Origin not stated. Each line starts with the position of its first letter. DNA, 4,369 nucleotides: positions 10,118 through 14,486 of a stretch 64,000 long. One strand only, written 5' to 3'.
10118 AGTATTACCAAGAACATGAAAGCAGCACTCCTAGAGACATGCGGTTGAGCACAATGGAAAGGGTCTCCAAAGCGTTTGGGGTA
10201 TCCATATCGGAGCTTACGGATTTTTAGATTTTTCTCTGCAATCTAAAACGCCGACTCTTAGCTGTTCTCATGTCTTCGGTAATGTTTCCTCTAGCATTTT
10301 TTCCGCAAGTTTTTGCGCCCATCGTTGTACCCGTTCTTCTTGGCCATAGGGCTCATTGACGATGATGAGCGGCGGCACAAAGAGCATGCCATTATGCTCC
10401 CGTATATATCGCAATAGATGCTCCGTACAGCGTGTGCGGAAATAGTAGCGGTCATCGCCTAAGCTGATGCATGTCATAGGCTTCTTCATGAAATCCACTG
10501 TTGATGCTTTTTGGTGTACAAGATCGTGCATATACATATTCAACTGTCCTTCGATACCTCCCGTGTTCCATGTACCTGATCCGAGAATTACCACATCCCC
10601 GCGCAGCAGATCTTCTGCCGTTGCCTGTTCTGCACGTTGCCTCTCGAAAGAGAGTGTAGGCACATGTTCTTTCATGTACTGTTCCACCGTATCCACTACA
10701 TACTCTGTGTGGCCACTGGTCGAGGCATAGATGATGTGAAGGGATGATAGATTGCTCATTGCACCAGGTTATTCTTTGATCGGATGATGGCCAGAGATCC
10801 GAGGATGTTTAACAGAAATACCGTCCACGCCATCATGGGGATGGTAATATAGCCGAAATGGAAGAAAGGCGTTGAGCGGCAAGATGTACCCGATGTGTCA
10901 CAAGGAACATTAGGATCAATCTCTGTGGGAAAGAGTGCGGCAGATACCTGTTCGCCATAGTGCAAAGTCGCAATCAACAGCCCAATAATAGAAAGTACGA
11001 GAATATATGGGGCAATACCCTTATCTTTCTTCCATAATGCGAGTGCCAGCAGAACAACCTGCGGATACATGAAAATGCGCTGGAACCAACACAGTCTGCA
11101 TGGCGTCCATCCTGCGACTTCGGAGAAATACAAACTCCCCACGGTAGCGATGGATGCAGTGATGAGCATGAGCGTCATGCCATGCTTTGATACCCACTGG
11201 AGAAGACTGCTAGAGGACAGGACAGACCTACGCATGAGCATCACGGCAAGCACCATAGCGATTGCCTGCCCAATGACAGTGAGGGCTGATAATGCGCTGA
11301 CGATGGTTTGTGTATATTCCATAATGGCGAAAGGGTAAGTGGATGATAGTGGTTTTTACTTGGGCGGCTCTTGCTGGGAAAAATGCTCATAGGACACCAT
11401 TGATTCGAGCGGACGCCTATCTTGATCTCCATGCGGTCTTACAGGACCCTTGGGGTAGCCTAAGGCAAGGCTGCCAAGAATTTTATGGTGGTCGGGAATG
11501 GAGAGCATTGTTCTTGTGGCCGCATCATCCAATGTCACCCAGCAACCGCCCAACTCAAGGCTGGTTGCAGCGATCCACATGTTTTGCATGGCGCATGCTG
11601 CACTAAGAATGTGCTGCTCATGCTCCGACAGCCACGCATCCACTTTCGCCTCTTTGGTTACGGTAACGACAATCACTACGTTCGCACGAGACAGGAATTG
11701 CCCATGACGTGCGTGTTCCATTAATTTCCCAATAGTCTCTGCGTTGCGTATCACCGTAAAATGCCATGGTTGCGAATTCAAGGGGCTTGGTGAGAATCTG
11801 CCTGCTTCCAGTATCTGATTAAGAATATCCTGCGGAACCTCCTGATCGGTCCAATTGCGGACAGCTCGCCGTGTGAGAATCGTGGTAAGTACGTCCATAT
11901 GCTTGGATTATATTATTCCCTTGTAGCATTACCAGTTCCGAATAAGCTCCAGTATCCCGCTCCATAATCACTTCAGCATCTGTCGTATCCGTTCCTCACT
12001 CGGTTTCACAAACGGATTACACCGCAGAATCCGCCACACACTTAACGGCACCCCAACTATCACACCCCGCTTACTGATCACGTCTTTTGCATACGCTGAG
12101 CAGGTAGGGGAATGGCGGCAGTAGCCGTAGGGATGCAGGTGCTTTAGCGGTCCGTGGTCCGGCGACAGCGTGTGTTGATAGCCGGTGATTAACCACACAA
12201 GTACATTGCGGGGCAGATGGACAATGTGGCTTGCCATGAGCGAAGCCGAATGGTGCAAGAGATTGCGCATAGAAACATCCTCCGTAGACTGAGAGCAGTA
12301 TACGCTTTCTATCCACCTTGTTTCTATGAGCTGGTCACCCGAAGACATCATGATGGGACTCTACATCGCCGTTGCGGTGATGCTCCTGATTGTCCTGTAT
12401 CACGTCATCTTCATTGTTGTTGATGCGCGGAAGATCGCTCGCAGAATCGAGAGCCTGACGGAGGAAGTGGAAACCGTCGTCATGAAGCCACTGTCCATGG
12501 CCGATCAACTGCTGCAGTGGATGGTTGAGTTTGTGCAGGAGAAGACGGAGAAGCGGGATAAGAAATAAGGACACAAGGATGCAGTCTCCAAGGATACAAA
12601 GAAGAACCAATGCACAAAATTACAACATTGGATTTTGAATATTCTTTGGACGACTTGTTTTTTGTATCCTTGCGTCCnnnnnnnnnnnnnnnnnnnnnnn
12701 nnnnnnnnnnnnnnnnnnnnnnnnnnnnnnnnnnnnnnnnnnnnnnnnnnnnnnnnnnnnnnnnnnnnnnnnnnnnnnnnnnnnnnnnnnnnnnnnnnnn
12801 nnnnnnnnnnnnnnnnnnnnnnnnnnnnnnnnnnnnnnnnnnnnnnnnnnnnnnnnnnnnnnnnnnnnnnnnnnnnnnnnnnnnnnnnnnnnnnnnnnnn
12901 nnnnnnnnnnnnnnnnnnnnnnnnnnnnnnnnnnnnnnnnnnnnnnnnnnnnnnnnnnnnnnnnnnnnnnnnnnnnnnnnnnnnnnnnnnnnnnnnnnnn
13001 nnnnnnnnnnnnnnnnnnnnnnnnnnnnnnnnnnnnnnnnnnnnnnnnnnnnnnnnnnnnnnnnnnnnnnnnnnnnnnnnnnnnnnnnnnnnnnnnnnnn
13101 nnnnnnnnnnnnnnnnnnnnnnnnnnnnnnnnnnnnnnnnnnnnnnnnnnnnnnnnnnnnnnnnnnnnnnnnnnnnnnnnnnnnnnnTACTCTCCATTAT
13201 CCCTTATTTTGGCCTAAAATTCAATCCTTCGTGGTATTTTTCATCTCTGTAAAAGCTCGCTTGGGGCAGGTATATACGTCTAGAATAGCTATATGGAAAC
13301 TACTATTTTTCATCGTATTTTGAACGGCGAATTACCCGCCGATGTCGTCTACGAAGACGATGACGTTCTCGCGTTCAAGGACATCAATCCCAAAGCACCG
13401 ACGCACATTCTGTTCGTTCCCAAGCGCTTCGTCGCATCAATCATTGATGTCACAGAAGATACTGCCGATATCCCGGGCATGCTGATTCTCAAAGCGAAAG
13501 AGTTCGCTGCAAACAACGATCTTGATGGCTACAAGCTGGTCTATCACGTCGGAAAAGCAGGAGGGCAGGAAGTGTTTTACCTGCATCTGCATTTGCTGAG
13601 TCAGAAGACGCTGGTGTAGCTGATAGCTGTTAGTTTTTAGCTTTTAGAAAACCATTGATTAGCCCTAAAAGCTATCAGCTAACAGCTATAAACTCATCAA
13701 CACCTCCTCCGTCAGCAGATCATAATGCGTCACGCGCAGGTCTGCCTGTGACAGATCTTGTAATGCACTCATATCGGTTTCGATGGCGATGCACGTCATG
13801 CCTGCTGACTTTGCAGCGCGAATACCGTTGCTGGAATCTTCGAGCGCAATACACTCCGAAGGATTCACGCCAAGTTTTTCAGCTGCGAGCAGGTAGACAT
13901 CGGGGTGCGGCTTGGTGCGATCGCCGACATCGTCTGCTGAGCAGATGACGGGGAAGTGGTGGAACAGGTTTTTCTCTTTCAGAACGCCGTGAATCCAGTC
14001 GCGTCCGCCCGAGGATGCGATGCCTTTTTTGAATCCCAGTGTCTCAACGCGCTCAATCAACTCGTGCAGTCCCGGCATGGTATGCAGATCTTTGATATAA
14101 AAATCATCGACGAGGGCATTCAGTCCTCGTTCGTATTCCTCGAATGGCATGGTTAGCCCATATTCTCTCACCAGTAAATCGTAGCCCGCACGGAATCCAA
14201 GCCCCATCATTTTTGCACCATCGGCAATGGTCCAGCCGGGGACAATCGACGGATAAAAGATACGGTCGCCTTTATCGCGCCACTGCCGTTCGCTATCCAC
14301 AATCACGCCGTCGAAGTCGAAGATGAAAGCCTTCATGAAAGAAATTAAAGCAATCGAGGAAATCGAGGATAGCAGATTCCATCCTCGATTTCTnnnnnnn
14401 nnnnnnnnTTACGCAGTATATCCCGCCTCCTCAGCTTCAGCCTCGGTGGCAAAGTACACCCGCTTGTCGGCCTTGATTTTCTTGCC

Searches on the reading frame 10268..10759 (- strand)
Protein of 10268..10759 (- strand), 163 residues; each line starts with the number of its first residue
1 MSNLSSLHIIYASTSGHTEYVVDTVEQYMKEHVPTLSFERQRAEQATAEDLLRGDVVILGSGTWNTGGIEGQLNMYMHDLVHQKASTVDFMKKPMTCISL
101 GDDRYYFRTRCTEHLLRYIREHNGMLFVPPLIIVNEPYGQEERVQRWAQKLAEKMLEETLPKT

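Call 84: search_protein_families(library=pfam, proteins=[window:10268-10759:-], max_evalue=0.0001)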
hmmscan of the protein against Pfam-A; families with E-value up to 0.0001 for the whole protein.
window:10268-10759:- (163 aa): 1 family
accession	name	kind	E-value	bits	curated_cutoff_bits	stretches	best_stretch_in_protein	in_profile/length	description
PF00258.30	Flavodoxin_1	-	8.3e-06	26.4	25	1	9-107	1-101/143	Flavodoxin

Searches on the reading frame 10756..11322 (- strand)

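Call 84: search_protein_families(library=pfam, proteins=[window:10756-11322:-], max_evalue=0.0001)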
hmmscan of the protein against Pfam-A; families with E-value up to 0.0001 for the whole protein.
window:10756-11322:- (188 aa): 1 family
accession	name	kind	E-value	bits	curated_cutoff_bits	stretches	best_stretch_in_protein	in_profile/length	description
PF02600.21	DsbB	-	5.7e-11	43.5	22.1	1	49-157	5-127/148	Disulfide bond formation protein DsbB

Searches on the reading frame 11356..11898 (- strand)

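Call 84: search_protein_families(library=pfam, proteins=[window:11356-11898:-], max_evalue=0.0001)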
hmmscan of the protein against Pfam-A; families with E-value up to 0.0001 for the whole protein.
window:11356-11898:- (180 aa): 2 families
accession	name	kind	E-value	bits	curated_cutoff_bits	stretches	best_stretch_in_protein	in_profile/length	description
PF00881.29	Nitroreductase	-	1.8e-28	100.3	23.5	2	7-64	1-58/167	Nitroreductase family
PF14512.11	TM1586_NiRdase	-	7.3e-15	55.6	27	1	103-172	87-153/215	Putative TM nitroreductase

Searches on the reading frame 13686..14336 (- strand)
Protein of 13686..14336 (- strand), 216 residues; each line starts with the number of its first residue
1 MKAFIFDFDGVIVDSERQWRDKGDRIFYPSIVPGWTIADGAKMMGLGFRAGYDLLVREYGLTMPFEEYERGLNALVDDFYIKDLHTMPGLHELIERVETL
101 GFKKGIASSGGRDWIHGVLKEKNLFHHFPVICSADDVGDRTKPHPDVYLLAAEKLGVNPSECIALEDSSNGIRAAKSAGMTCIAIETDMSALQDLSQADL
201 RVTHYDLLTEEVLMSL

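Call 85: search_protein_families(library=pfam, proteins=[window:13686-14336:-], max_evalue=0.0001)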
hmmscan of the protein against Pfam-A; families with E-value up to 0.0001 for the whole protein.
window:13686-14336:- (216 aa): 3 families
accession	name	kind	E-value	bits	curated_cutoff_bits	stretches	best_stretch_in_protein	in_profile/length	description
PF13419.12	HAD_2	-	1.9e-29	103.5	23.8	1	5-185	2-178/178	Haloacid dehalogenase-like hydrolase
PF00702.32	Hydrolase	-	2.3e-26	93.8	26.4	1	1-179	1-191/191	haloacid dehalogenase-like hydrolase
PF13242.12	Hydrolase_like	-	3.3e-07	30.6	22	1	141-204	3-67/75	HAD-hyrolase-like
